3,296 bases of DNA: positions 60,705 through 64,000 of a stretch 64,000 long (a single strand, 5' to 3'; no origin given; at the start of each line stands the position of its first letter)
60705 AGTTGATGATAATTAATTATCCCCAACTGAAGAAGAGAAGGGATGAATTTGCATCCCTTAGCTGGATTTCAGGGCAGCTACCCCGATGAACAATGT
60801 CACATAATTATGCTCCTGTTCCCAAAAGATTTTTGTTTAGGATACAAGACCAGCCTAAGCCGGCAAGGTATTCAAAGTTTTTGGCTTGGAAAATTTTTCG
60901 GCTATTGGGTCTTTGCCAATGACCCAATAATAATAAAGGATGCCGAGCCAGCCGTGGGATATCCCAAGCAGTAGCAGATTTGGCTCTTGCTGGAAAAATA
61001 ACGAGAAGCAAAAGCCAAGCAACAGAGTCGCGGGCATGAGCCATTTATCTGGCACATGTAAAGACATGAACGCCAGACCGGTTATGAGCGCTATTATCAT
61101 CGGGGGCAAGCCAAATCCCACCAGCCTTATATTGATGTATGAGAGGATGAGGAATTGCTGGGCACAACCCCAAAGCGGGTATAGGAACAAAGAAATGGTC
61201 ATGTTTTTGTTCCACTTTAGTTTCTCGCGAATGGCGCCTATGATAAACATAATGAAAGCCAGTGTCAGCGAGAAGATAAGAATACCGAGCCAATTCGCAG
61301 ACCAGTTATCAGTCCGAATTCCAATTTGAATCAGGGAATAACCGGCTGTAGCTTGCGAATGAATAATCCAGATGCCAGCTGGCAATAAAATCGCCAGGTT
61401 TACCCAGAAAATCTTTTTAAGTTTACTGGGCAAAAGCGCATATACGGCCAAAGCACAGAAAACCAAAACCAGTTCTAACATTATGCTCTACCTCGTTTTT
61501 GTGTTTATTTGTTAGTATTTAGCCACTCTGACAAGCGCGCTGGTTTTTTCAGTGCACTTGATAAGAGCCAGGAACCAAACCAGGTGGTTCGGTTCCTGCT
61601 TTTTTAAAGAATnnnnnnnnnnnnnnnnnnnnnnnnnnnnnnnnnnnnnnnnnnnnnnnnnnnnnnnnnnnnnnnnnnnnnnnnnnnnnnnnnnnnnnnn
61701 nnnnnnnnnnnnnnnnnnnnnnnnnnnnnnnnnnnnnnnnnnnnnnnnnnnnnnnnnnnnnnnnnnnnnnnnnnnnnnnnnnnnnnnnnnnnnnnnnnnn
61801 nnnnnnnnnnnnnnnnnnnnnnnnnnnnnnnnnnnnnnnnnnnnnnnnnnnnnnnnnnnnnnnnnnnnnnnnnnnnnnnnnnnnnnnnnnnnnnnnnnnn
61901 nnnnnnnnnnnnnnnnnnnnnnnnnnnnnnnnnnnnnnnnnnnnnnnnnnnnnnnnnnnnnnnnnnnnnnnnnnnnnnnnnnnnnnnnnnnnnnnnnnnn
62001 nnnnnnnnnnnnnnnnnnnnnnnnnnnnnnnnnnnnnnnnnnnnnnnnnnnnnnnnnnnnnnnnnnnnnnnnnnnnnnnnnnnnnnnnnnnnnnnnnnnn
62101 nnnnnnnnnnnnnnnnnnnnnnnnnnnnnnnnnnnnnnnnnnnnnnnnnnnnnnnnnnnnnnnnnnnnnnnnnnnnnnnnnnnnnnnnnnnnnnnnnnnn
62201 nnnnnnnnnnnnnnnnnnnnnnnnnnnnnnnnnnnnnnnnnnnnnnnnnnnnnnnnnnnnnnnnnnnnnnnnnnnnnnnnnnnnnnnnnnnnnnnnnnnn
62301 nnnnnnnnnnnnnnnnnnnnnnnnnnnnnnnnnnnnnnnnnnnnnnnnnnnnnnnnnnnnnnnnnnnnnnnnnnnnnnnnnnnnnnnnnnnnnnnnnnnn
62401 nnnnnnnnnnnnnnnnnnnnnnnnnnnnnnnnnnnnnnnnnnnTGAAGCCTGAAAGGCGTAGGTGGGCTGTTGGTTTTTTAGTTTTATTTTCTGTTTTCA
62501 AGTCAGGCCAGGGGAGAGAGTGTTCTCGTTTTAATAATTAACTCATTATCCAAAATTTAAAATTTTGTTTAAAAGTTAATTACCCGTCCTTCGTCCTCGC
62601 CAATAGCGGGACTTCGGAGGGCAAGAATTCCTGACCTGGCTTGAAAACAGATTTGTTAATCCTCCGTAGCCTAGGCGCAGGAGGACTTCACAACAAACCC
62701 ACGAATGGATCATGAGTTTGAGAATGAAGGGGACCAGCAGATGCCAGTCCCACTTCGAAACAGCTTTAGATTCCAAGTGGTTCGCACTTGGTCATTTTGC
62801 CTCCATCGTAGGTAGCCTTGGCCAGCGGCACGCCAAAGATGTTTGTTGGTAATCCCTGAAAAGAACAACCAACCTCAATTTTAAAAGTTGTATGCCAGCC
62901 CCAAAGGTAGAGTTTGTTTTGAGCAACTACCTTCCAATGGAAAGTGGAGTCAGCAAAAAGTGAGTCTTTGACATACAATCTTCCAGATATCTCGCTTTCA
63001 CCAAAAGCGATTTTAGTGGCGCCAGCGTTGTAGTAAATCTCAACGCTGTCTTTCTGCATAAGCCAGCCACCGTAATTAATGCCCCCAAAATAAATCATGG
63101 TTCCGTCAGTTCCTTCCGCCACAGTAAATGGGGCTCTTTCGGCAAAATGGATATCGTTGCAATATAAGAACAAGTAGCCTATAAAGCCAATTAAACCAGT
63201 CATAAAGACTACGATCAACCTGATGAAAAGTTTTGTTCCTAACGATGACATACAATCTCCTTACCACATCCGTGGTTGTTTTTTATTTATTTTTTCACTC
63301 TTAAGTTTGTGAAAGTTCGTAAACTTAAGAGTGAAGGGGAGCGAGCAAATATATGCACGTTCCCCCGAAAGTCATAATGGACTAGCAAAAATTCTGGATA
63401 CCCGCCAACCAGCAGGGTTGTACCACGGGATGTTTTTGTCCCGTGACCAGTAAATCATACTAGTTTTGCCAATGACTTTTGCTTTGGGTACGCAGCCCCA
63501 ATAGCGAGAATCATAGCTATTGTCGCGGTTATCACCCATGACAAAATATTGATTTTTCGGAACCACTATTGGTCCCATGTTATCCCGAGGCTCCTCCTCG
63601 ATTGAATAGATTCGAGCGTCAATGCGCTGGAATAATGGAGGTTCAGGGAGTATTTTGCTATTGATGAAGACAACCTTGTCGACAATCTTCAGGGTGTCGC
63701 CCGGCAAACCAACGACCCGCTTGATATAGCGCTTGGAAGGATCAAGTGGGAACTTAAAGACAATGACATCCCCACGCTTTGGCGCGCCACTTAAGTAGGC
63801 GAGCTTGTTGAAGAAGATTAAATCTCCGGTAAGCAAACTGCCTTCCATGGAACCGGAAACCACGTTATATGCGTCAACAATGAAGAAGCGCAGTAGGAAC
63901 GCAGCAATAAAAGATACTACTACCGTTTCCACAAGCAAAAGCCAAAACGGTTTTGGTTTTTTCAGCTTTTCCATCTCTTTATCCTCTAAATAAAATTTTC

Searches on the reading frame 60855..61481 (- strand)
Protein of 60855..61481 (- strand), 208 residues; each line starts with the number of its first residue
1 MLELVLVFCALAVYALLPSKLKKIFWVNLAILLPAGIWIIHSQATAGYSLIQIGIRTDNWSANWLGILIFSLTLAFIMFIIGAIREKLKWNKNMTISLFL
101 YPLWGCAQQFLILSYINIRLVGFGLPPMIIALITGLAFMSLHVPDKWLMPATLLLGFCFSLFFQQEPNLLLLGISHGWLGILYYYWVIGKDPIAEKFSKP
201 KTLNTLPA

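Call 9: search_protein_families(library=pfam, proteins=[window:60855-61481:-], max_evalue=0.1)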
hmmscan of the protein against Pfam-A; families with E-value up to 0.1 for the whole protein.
window:60855-61481:- (208 aa): 1 family
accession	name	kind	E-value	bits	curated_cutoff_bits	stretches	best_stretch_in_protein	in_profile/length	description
PF02517.21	Rce1-like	-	0.00031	21.4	22.4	1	119-178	30-89/93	Type II CAAX prenyl endopeptidase Rce1-like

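Call 17: find_homologous_proteins(query=window:60855-61481:-, max_evalue=0.001)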
Query window:60855-61481:- (208 aa): 36 proteins with E <= 0.001 among 754 candidates.
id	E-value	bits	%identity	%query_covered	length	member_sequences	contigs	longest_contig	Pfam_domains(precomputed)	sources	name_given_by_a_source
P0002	1.6e-131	455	100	100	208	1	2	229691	-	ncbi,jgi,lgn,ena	ncbi:MAG: hypothetical protein WCT08_03515 [Patescibacteria group bacterium]|jgi:hypothetical protei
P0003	8.1e-88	312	74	96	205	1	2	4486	PF02517.22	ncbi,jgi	jgi:hypothetical protein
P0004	3.1e-73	264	64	96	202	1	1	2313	-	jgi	jgi:uncharacterized protein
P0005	5.8e-68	247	61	94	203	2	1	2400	PF02517.22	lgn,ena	-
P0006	2.7e-67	245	55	96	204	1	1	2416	PF02517.22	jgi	jgi:uncharacterized protein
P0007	1.7e-65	239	57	96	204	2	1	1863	-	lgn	-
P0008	1.5e-62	229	56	93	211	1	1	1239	-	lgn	-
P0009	3.7e-60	221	54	93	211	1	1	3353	-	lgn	-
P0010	1.4e-21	95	35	81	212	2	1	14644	PF02517.22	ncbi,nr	ncbi:MAG: CPBP family intramembrane metalloprotease [Cyclobacteriaceae bacterium]|nr:CPBP family int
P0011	1.6e-21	95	36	78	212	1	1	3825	PF02517.22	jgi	jgi:large-conductance mechanosensitive channel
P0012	2.7e-19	88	40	70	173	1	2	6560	PF02517.22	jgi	-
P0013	3.1e-18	84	35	70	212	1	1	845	PF02517.22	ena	-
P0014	5.0e-18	84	37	72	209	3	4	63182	PF02517.22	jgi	-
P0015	6.0e-18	83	31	78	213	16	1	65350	PF02517.22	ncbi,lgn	-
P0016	1.1e-17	83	42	57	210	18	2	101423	PF02517.22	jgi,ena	-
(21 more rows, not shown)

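Call 18: find_encoding_contigs(protein=P0003, flank=10000, max_places=4)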
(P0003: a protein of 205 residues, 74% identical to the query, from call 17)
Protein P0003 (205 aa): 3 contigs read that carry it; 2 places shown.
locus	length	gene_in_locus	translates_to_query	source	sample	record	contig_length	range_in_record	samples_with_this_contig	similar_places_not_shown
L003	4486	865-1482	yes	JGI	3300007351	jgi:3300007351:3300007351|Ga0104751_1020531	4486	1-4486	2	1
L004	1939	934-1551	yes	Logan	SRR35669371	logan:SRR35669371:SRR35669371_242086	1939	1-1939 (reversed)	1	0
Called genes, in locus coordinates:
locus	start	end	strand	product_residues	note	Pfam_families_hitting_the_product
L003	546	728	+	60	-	-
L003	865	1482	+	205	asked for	PF02517:Rce1-like (weak)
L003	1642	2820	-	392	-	PF01950:FBPase_3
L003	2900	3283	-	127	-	-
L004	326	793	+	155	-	-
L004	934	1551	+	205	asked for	PF02517:Rce1-like (weak)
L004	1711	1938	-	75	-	?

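Call 19: find_encoding_contigs(protein=P0009, flank=10000, max_places=4)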
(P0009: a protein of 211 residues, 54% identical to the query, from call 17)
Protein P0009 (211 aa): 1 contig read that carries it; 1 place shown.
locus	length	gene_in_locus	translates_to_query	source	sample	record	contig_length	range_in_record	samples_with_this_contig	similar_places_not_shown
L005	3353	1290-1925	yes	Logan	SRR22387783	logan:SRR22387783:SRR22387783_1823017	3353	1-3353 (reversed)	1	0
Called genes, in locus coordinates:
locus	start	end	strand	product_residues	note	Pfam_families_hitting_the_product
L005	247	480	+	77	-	-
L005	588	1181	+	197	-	PF10502:Peptidase_S26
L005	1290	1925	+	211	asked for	-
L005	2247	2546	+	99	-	-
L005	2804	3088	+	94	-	-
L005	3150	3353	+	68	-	?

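Call 20: find_encoding_contigs(protein=P0005, flank=10000, max_places=4)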
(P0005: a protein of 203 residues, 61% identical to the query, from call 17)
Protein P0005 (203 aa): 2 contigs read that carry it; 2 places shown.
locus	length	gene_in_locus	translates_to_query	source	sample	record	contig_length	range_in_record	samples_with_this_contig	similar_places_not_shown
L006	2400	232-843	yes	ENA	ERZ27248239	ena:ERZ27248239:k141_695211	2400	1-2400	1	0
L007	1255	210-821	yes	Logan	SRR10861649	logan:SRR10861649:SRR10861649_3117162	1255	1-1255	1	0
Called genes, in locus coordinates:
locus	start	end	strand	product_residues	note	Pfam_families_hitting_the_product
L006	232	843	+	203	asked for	PF02517:Rce1-like (weak)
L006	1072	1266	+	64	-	-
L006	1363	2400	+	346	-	?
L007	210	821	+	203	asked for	PF02517:Rce1-like (weak)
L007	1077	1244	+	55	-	-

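Call 65: search_protein_families(library=pfam, proteins=[L003:3492-4415:-, L015:105-1082:-, L010:592-768:-, L006:1363-2400:+], max_evalue=0.001)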
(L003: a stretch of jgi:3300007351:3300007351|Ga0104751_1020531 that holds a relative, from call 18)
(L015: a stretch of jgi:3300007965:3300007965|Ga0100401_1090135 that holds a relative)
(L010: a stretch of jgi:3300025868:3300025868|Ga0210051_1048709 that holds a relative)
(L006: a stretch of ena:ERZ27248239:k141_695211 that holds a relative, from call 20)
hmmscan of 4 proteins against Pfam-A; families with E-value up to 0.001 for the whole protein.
L003:3492-4415:- (307 aa): 2 families
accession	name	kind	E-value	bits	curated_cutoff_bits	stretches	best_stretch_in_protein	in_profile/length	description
PF13408.12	Zn_ribbon_recom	-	1.8e-10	41.5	25.3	1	67-125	3-54/58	Recombinase zinc beta ribbon domain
PF07508.19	Recombinase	-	0.00012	22.7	21.1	1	11-51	47-101/102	Recombinase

L015:105-1082:- (325 aa): 2 families
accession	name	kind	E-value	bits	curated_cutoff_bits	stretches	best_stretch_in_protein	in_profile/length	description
PF13936.12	HTH_38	-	2.1e-14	53.4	27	1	3-43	4-44/44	Helix-turn-helix domain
PF13384.12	HTH_23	-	0.0002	21.5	24.6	0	12-45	11-45/50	Homeodomain-like domain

L010:592-768:- (58 aa): 0 families

L006:1363-2400:+ (346 aa): 7 families
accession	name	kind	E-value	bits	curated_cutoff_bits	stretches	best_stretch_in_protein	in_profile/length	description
PF00535.33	Glycos_transf_2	-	2.4e-25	89.9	23.3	1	4-114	1-117/168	Glycosyl transferase family 2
PF01522.26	Polysacc_deac_1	-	5.3e-18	65.6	23.1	1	266-333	3-69/124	Polysaccharide deacetylase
PF13641.12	Glyco_tranf_2_3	-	1.5e-15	58.3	27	1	2-117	2-127/230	Glycosyltransferase like family 2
PF10111.15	Glyco_tranf_2_2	-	5.7e-07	29.7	27.3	1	4-97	1-102/276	Glycosyltransferase like family 2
PF13632.12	Glyco_trans_2_3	-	1.4e-05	25.5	27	1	80-242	2-171/198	Glycosyl transferase family group 2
PF13506.12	Glyco_transf_21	-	0.00048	20.1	21.7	0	66-113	20-67/174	Glycosyl transferase family 21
PF12804.13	NTP_transf_3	-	0.00054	20.6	27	0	22-108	29-120/160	MobA-like NTP transferase domain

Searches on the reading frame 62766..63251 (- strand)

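Call 9: search_protein_families(library=pfam, proteins=[window:62766-63251:-], max_evalue=0.1)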
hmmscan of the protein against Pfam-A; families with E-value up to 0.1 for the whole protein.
window:62766-63251:- (161 aa): 0 families

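Call 65: search_protein_families(library=pfam, proteins=[L015:105-1082:-, L010:592-768:-], max_evalue=0.001)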
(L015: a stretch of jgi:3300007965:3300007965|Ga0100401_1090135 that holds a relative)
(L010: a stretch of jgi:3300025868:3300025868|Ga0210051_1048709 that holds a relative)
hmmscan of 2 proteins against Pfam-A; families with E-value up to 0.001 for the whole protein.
L015:105-1082:- (325 aa): 2 families
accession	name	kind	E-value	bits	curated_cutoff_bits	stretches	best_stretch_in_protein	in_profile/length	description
PF13936.12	HTH_38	-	2.1e-14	53.4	27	1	3-43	4-44/44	Helix-turn-helix domain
PF13384.12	HTH_23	-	0.0002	21.5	24.6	0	12-45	11-45/50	Homeodomain-like domain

L010:592-768:- (58 aa): 0 families

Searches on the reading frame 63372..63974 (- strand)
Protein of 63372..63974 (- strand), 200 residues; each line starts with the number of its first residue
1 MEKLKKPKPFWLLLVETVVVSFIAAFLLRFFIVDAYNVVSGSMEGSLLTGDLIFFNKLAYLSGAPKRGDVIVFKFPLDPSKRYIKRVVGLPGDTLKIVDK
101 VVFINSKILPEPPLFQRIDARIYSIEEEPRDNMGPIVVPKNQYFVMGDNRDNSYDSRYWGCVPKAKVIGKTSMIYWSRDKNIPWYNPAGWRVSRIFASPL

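Call 9: search_protein_families(library=pfam, proteins=[window:63372-63974:-], max_evalue=0.1)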
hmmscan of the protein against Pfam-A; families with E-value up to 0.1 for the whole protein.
window:63372-63974:- (200 aa): 1 family
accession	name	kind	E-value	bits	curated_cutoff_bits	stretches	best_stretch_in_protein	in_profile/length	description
PF10502.14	Peptidase_S26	-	7.9e-50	169.5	22.9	1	14-176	4-168/168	Signal peptidase, peptidase S26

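Call 65: search_protein_families(library=pfam, proteins=[L015:105-1082:-, L010:592-768:-], max_evalue=0.001)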
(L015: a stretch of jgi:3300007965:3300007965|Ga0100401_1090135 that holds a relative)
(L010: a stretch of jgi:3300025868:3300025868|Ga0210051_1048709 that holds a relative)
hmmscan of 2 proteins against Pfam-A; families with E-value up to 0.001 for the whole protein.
L015:105-1082:- (325 aa): 2 families
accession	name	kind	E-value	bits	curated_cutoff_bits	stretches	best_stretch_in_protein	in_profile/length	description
PF13936.12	HTH_38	-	2.1e-14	53.4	27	1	3-43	4-44/44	Helix-turn-helix domain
PF13384.12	HTH_23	-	0.0002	21.5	24.6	0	12-45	11-45/50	Homeodomain-like domain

L010:592-768:- (58 aa): 0 families
